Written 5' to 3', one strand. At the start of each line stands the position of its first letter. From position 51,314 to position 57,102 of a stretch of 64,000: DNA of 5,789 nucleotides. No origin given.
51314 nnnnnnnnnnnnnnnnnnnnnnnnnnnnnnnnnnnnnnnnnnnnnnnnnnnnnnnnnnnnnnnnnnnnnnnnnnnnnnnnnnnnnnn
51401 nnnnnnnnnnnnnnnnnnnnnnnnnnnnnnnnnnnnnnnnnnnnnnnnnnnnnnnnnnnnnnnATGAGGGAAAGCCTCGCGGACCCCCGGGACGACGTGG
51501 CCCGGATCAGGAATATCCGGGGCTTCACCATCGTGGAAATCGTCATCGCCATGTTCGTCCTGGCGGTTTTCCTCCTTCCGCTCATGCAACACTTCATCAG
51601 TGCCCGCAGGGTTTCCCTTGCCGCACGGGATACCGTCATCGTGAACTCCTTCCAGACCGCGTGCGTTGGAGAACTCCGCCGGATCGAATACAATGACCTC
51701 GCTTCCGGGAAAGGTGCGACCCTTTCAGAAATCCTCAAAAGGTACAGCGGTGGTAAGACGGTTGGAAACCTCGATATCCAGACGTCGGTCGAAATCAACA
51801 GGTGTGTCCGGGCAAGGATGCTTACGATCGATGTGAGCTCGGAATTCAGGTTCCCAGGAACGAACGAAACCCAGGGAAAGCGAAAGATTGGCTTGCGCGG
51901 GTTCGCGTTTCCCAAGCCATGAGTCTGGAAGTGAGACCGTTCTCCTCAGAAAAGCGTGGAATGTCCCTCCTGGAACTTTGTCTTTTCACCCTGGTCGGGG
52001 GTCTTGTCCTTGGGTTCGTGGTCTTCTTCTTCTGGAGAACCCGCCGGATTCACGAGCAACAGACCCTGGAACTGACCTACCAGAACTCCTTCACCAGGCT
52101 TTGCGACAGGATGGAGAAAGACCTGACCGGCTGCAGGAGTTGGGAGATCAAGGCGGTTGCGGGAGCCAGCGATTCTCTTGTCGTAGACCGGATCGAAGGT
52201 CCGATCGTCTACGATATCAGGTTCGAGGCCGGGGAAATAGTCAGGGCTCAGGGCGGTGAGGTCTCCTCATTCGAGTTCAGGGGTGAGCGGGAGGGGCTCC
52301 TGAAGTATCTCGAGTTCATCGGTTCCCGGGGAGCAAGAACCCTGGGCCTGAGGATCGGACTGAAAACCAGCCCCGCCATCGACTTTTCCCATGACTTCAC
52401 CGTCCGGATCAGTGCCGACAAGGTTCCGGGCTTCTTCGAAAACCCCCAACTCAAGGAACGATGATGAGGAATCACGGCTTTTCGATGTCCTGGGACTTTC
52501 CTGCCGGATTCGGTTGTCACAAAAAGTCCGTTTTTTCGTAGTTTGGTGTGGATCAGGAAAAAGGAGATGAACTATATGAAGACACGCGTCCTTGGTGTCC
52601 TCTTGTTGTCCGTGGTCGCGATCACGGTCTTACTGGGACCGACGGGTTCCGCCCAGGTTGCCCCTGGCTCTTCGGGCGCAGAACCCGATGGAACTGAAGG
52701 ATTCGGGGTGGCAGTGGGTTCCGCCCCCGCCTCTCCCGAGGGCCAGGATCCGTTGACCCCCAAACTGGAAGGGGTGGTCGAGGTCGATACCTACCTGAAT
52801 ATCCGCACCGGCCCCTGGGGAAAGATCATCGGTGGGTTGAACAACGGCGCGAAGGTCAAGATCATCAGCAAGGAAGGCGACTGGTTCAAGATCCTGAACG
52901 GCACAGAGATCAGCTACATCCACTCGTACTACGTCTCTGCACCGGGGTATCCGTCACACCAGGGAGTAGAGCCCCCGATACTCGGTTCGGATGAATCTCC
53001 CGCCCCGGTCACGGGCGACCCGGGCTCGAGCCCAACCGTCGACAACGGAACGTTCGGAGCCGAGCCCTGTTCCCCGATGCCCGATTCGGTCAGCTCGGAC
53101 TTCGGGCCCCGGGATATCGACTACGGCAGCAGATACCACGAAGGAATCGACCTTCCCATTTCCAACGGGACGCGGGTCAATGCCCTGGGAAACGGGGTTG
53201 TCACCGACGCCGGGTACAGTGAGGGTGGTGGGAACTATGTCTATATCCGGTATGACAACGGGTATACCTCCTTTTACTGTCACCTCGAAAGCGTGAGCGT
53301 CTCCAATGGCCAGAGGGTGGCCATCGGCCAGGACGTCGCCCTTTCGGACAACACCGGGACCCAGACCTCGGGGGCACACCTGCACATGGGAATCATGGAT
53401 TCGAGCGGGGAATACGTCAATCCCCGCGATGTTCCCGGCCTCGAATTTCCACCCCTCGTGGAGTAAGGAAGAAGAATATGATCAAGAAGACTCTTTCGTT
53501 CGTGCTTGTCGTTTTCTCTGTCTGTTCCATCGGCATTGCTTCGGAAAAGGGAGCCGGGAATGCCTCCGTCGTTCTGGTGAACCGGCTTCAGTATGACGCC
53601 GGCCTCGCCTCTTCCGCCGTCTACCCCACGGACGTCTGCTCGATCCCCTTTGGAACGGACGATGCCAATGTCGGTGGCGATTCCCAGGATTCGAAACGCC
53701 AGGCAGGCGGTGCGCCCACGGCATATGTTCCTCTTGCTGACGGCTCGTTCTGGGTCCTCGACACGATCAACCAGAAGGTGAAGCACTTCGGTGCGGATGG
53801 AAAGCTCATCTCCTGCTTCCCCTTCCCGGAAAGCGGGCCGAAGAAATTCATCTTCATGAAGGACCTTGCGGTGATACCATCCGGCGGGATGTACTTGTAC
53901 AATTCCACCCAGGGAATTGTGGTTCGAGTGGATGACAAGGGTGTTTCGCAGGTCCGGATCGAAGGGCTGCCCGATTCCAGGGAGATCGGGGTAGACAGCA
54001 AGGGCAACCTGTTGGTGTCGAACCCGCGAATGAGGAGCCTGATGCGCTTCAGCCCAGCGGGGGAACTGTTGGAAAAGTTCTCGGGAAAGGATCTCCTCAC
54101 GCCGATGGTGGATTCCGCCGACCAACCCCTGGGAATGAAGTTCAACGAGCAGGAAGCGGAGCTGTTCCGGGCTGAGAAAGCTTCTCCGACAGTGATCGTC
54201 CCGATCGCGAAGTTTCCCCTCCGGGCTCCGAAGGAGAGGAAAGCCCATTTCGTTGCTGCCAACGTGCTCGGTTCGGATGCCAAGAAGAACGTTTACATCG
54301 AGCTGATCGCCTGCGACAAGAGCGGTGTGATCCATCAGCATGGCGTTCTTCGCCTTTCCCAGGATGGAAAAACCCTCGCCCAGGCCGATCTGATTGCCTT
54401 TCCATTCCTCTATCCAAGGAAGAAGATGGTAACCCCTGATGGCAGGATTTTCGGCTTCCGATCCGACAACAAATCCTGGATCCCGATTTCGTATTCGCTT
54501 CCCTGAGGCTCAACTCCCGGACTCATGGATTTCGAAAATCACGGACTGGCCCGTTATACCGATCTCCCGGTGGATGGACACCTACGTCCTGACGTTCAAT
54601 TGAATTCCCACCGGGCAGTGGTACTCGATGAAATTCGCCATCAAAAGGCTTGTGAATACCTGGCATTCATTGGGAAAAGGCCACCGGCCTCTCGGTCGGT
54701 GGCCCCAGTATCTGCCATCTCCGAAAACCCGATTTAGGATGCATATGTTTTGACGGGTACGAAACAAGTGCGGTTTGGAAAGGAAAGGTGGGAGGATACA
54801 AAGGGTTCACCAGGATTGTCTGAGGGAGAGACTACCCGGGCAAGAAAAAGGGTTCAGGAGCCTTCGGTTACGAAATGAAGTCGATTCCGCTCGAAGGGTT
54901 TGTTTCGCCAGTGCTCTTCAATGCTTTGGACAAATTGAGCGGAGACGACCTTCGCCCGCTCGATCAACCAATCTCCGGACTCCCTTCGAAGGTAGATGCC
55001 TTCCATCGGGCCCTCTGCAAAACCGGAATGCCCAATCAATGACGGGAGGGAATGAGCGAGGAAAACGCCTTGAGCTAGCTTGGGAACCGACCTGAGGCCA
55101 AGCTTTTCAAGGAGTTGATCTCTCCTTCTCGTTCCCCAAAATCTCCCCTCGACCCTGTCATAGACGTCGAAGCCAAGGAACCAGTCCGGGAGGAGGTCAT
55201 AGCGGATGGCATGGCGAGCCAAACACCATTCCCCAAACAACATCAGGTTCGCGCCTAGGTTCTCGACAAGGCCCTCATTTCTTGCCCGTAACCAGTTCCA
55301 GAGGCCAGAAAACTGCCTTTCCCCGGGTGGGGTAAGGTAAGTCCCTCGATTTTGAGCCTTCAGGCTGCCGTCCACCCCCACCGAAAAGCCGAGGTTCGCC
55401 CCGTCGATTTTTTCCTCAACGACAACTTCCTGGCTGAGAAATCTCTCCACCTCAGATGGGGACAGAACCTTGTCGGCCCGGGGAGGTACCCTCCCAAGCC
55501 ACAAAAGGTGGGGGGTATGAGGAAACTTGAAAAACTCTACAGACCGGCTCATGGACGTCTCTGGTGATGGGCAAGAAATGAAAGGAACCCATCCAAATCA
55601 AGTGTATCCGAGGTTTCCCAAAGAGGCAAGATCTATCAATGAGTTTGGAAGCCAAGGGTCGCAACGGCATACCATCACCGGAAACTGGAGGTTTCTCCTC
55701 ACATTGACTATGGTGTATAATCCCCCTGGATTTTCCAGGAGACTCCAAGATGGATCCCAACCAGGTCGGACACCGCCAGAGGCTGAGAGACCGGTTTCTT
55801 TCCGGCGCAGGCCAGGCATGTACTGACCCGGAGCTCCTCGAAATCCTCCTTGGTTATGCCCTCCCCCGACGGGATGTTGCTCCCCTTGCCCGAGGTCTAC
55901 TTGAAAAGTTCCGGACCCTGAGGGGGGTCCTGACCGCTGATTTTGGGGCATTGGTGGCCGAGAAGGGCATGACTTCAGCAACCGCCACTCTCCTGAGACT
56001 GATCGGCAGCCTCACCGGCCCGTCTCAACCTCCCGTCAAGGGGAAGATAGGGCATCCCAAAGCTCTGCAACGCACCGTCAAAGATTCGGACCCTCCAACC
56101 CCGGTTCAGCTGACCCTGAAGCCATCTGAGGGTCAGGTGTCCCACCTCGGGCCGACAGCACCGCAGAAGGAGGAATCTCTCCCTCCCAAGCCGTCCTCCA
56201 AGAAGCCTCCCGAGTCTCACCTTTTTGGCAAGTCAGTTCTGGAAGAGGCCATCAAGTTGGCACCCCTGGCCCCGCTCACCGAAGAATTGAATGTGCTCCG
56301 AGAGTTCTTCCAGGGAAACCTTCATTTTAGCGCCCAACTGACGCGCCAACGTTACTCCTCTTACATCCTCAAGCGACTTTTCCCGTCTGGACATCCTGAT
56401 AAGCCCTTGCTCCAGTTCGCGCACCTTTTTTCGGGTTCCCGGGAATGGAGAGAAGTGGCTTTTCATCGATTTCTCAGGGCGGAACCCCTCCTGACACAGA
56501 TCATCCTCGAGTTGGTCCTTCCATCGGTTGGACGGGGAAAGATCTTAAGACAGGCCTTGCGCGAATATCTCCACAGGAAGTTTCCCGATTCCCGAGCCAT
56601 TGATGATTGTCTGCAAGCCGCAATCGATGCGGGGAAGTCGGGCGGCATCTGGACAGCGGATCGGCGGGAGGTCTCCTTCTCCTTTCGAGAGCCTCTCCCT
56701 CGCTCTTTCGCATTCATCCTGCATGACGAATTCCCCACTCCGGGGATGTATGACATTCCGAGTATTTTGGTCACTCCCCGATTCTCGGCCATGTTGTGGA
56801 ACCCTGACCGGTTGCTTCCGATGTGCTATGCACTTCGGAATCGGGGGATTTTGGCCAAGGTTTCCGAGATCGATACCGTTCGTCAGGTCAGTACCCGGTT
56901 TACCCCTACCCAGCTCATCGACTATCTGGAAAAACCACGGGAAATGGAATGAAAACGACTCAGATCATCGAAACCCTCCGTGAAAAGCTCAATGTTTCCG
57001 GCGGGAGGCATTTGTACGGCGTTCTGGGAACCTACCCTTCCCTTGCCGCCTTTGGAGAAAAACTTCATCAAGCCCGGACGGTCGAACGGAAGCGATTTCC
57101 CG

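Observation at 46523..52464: ECF sigma / ZAS anti-sigma pair heading an operon of pseudopilins, a large pilin-like protein and an OmpA-family protein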

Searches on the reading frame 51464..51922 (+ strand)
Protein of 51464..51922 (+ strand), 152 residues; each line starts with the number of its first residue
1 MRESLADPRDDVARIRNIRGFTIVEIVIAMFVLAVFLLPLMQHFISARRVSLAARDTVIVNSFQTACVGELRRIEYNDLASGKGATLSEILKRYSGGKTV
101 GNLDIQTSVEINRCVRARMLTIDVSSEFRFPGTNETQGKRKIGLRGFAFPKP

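Call 3: search_protein_families(library=pfam, proteins=[window:51464-51922:+], max_evalue=1)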
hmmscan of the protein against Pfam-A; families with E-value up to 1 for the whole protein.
window:51464-51922:+ (152 aa): 1 family
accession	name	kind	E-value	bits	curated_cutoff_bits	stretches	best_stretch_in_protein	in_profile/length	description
PF07963.17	N_methyl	-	8.9e-06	25.5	21.2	1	16-40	2-26/27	Prokaryotic N-terminal methylation motif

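Call 4: search_protein_families(library=ncbifam, proteins=[window:51464-51922:+], max_evalue=1)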
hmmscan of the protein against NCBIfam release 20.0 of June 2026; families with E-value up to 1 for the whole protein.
window:51464-51922:+ (152 aa): 10 families
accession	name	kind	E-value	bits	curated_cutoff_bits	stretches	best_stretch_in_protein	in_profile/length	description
NF041013.1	T4P_ComGE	equivalog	0.0014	18.7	49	1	16-49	1-34/83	competence type IV pilus minor pilin ComGE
TIGR02532.1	IV_pilin_GFxxxE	domain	0.003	17.4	16.3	1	19-38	2-21/24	prepilin-type N-terminal cleavage/methylation domain-containing protein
TIGR02523.1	type_IV_pilV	equivalog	0.0051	17.3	52.2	1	19-66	2-49/139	type IV pilus modification protein PilV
NF007848.0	PRK10557.1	equivalog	0.056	12.8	120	1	17-52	9-44/192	prepilin peptidase-dependent protein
NF038304.1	EPS_HpsC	equivalog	0.059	12.9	200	1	15-46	17-48/318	hormogonium polysaccharide secretion pseudopilin HpsC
NF041002.1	pilin_ComGF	equivalog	0.079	13.2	80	1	19-44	2-27/139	competence type IV pilus minor pilin ComGF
NF040999.1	pilin_ComGC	equivalog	0.1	12.8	75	1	19-39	2-22/84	competence type IV pilus major pilin ComGC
NF047828.1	T3SSXpsI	equivalog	0.11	12.5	150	1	19-55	2-39/132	type II secretion system protein XpsI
NF038303.1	EPS_HpsB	equivalog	0.12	12.3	150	1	19-38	3-22/211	hormogonium polysaccharide secretion pseudopilin HpsB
TIGR02599.1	TIGR02599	subfamily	0.31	10.2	256.5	1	20-47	1-27/361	Verru_Chthon cassette protein C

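Call 35: search_solved_structures(query=A3, max_evalue=10)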
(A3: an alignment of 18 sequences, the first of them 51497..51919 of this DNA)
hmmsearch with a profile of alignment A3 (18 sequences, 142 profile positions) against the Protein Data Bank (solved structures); distinct sequences matched with E-value up to 10: 4.
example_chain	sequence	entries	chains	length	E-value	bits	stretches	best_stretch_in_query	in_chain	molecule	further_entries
9lab_B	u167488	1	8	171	0.016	18.1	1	4-34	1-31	MSHA major pilin subunit MshA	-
9laa_A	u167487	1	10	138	0.08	15.9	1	4-36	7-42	Type IV pilin protein PilA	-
9egp_A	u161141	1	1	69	0.22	14.4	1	3-28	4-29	Geopilin domain 1 protein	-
7tgg_A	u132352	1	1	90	0.33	13.9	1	3-28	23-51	Geopilin domain 1 protein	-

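Call 78: search_protein_families(library=phrogs, proteins=[window:51464-51922:+], max_evalue=0.01)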
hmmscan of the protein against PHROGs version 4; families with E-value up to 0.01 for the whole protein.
window:51464-51922:+ (152 aa): 0 families

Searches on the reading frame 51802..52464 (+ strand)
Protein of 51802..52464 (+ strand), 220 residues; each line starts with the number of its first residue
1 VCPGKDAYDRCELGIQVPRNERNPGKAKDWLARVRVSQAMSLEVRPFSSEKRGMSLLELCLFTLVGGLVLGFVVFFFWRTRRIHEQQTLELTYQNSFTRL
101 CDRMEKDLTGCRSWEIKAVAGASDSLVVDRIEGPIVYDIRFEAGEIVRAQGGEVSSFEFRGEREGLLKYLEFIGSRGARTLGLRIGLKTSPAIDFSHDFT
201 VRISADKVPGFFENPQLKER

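Call 3: search_protein_families(library=pfam, proteins=[window:51802-52464:+], max_evalue=1)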
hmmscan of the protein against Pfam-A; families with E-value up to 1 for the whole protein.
window:51802-52464:+ (220 aa): 0 families

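Call 4: search_protein_families(library=ncbifam, proteins=[window:51802-52464:+], max_evalue=1)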
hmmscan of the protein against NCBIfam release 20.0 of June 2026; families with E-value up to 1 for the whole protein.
window:51802-52464:+ (220 aa): 0 families

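Call 63: find_homologous_proteins(query=window:51919-52464:+, max_evalue=0.001)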
Query window:51919-52464:+ (181 aa): 5 proteins with E <= 0.001 among 160 candidates.
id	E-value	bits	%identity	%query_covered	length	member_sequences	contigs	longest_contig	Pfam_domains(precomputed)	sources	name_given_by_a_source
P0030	7.0e-114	396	99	100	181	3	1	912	-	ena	-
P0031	4.5e-63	230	60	98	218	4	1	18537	-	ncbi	-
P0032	1.4e-51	193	52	98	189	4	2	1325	-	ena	-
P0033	3.0e-50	188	50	100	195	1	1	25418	-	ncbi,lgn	ncbi:MAG: hypothetical protein WA705_28945 [Candidatus Ozemobacteraceae bacterium]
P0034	6.7e-48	181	49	91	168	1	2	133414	-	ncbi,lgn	-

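Call 71: predict_structure(alignment_id=A5)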
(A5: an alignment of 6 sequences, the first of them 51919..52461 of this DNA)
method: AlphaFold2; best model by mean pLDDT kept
length: 181 residues; sequences in the alignment: 6
mean_pLDDT: 75.2   pTM: 0.61
mean pLDDT of the five models: 75.2, 72.8, 70.0, 65.0, 57.2
residues with pLDDT >= 90: 9; 70-90: 125; 50-70: 24; < 50: 23
segments of 3 or more residues with pLDDT < 50: 1-5, 7-11, 168-176, 179-181
pLDDT, mean of each block of 10 residues (from residue 1): 46 65 86 85 77 86 88 80 73 86 85 85 67 73 83 82 62 47 39
secondary structure, 60 per line:
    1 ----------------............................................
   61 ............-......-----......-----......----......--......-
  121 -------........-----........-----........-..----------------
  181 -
elements in order: H17-69 E70-72 E74-79 E85-90 E96-101 E106-111 E114-119 E128-135 E141-148 E154-161

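Call 78: search_protein_families(library=phrogs, proteins=[window:51919-52464:+], max_evalue=0.01)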
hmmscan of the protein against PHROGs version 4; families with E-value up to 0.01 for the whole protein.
window:51919-52464:+ (181 aa): 0 families

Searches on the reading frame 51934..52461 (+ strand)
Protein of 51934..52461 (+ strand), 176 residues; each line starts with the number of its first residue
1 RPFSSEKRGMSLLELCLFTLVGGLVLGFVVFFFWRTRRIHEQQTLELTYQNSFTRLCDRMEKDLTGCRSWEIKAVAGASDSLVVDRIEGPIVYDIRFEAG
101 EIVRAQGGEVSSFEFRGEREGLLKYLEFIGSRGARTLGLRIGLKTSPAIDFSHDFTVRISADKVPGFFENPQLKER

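Call 36: search_solved_structures(query=A4, max_evalue=10)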
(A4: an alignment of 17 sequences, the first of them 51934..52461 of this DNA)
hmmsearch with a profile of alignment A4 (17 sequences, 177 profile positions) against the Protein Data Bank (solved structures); distinct sequences matched with E-value up to 10: 3.
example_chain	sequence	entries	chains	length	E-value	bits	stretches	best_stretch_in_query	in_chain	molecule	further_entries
9egp_A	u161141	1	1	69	0.071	15.8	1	3-47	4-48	Geopilin domain 1 protein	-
7tgg_A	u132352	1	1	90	0.089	15.5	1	3-37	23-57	Geopilin domain 1 protein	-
6cp9_B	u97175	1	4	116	0.18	14.4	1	71-155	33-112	CdiI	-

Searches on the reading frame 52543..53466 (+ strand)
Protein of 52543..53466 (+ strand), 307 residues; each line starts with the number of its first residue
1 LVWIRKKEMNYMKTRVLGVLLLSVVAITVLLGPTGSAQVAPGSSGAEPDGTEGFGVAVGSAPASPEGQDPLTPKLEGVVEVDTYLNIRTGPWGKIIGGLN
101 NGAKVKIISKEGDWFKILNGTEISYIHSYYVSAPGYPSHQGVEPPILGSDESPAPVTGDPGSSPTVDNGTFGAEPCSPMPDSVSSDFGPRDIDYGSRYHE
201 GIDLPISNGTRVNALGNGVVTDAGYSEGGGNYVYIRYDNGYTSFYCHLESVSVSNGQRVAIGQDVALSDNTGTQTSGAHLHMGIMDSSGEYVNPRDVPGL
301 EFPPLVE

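Call 3: search_protein_families(library=pfam, proteins=[window:52543-53466:+], max_evalue=1)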
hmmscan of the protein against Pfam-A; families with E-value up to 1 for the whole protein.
window:52543-53466:+ (307 aa): 2 families
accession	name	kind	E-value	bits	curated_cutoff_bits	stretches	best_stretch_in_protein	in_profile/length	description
PF01551.29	Peptidase_M23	-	4.9e-25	88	28.7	1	198-294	2-96/96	Peptidase family M23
PF08239.17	SH3_3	-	6e-11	42.8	27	1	84-132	2-54/54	Bacterial SH3 domain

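Call 4: search_protein_families(library=ncbifam, proteins=[window:52543-53466:+], max_evalue=1)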
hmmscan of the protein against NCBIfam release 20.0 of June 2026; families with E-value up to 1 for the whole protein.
window:52543-53466:+ (307 aa): 19 families
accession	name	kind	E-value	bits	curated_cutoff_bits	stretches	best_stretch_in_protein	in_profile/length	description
NF052336.1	PdgHdaseHSB100310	equivalog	3.9e-19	69.2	500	1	177-288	37-145/316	peptidoglycan hydrolase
NF053824.1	PdgNdpepShyC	equivalog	2.3e-18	66.3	700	1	183-297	277-392/429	peptidoglycan DD-endopeptidase ShyC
NF008652.0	PRK11649.1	equivalog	2.8e-18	65.8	341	1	183-286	294-399/439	murein DD-endopeptidase MepM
NF052530.1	Heli_ShapePgp3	exception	9.8e-16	57.7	300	1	174-294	140-260/270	peptidoglycan metallopeptidase Pgp3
NF053825.1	PdgNdpepShyA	equivalog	2.1e-15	56.3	700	1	198-287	295-383/425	peptidoglycan DD-endopeptidase ShyA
NF041208.1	celldiv_DipM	equivalog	4.6e-13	49.2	740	1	183-294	306-413/419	cell division endopeptidase DipM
NF040883.1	amid_act_ActS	equivalog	6.2e-10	38.8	375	1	200-280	137-218/242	amidase activator ActS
NF008123.1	PRK10871.1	equivalog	5.7e-09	35.8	311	1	200-294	266-358/365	murein hydrolase activator NlpD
NF008644.1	PRK11637.1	equivalog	6.6e-09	35.2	270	1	195-295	282-380/385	murein hydrolase activator EnvC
NF050804.1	CellDivDipMCaul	equivalog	1.2e-07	31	900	1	178-282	510-611/634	cell division endopeptidase DipM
NF047755.1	LIC_10271_M23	exception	2.1e-07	30.9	180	1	199-265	117-183/207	LIC_10271 family cell wall hydrolase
NF053738.1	S2SprSpoIIQBc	equivalog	2.7e-07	30.5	250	1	194-296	115-221/232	stage II sporulation protein SpoIIQ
NF052529.1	PG_M23_Pgp6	exception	1e-06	27.7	600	1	197-285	333-420/452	peptidoglycan metallopeptidase Pgp6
NF047657.1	CellWlHdaseLepto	equivalog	0.00012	21.6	400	1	199-260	128-189/221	hypothetical protein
NF040678.1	EntFM_CwpFM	equivalog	0.00013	21.1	720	1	84-133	140-191/430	enterotoxin EntFM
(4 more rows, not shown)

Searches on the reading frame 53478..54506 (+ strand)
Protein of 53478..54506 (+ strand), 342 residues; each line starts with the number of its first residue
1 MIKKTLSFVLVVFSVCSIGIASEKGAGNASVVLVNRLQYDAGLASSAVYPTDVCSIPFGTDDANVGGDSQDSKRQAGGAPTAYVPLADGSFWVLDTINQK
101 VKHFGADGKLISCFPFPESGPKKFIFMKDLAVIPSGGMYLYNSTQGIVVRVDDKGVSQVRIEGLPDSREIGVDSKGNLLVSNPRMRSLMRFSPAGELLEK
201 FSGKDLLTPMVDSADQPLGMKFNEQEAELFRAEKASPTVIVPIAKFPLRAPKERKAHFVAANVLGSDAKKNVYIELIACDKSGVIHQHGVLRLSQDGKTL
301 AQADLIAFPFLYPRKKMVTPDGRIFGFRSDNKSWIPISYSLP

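Call 3: search_protein_families(library=pfam, proteins=[window:53478-54506:+], max_evalue=1)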
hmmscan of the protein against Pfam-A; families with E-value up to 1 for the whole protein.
window:53478-54506:+ (342 aa): 4 families
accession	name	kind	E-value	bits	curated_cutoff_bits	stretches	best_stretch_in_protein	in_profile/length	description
PF24303.1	DUF7485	-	0.00099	19.1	27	1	79-164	32-121/284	Domain of unknown function (DUF7485)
PF08450.18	SGL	-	0.033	14.2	26.3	0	163-201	184-220/246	SMP-30/Gluconolactonase/LRE-like region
PF13449.12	Phytase-like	-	0.17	12.2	27.6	0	87-120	77-110/284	Esterase-like activity of phytase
PF15892.11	BNR_4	-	0.39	10.5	27.3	0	255-299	132-177/272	BNR repeat-containing family member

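Call 4: search_protein_families(library=ncbifam, proteins=[window:53478-54506:+], max_evalue=1)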
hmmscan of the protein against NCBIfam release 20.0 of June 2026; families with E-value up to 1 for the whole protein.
window:53478-54506:+ (342 aa): 1 family
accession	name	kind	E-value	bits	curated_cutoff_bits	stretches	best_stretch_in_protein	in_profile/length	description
NF047780.1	LIC12708_fam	subfamily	0.00066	18.6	150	1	51-123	32-101/391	LIC_12708 family protein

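Call 78: search_protein_families(library=phrogs, proteins=[window:53478-54506:+], max_evalue=0.01)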
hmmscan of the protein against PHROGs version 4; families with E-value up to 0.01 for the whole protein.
window:53478-54506:+ (342 aa): 0 families

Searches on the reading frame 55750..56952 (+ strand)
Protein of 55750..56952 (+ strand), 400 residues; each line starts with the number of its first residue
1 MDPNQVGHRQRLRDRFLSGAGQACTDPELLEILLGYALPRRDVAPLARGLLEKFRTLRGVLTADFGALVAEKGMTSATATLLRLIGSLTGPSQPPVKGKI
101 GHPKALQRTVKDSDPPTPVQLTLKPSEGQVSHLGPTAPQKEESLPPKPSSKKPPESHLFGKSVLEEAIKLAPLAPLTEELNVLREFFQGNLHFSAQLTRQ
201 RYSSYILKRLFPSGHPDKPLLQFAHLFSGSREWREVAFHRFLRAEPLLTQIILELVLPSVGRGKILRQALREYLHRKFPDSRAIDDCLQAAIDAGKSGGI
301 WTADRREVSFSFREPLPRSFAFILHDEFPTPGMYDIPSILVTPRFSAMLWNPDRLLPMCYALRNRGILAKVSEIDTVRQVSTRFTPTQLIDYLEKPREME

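Call 10: search_protein_families(library=pfam, proteins=[window:55750-56952:+], max_evalue=0.001)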
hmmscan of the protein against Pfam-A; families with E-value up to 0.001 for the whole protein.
window:55750-56952:+ (400 aa): 1 family
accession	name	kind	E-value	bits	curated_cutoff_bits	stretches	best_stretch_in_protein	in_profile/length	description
PF20582.4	UPF0758_N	-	1.2e-06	28.9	27.1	1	8-79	6-76/77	UPF0758 N-terminal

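Call 83: search_protein_families(library=padloc, proteins=[window:55750-56952:+], max_evalue=0.001)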
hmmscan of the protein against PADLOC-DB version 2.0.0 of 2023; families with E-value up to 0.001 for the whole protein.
window:55750-56952:+ (400 aa): 0 families
